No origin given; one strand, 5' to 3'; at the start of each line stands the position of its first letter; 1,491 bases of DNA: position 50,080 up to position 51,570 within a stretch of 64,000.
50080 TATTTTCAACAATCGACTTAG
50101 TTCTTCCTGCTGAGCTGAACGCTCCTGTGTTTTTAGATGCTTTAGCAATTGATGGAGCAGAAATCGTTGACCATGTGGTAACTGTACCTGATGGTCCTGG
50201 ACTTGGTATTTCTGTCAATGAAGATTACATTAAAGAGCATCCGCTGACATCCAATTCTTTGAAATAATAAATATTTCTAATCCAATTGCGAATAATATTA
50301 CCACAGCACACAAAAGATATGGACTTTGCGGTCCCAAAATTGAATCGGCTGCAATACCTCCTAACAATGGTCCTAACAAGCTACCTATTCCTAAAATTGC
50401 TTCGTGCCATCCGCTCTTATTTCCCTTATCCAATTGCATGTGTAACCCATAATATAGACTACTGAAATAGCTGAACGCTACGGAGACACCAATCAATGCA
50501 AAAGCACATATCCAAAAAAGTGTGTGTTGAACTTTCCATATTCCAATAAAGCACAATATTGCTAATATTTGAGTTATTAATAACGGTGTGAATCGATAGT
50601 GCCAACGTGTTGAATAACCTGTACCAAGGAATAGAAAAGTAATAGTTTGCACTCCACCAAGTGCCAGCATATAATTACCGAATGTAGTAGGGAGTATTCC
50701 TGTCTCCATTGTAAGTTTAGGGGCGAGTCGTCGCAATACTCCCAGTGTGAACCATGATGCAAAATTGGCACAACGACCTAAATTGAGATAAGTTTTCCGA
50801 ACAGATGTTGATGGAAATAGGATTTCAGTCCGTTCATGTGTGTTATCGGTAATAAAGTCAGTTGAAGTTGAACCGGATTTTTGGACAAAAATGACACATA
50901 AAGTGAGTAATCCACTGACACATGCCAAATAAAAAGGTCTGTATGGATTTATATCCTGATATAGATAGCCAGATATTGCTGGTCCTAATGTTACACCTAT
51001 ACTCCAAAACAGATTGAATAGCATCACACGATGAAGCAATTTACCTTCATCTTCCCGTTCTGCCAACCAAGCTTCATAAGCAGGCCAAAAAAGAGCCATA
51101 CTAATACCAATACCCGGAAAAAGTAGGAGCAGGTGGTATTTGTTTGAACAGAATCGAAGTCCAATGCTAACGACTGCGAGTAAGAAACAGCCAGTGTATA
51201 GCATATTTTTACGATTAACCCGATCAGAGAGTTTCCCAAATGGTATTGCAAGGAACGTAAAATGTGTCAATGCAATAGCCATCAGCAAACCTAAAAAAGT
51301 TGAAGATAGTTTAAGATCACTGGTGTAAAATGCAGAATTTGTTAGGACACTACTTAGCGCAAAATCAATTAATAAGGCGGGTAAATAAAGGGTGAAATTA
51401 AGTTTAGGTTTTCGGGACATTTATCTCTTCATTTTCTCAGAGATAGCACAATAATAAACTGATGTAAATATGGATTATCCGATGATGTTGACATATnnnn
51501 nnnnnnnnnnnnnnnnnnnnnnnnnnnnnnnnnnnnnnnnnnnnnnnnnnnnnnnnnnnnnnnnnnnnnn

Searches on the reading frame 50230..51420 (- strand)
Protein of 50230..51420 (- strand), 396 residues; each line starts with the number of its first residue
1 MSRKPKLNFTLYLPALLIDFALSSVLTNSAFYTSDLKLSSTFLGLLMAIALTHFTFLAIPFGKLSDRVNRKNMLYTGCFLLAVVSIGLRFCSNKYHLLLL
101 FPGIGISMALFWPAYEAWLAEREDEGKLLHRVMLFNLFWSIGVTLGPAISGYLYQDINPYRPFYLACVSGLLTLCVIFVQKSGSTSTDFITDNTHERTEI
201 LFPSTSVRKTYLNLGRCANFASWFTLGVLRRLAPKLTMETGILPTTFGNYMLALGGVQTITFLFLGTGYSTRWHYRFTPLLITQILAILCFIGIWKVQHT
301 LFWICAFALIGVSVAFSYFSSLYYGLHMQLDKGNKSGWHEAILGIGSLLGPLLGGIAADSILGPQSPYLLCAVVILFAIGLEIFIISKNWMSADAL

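Call 12: search_protein_families(library=pfam, proteins=[window:50230-51420:-])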
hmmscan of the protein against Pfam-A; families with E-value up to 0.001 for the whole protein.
window:50230-51420:- (396 aa): 3 families
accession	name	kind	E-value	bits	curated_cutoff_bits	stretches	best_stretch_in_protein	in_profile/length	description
PF07690.21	MFS_1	-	2.4e-27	96.2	33.4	2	17-322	7-316/347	Major Facilitator Superfamily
PF05977.19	MFS_3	-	3.6e-10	39.4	27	1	30-188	34-197/524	Transmembrane secretion effector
PF00083.30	Sugar_tr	-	0.00013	21.5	22.3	1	32-181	35-193/452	Sugar (and other) transporter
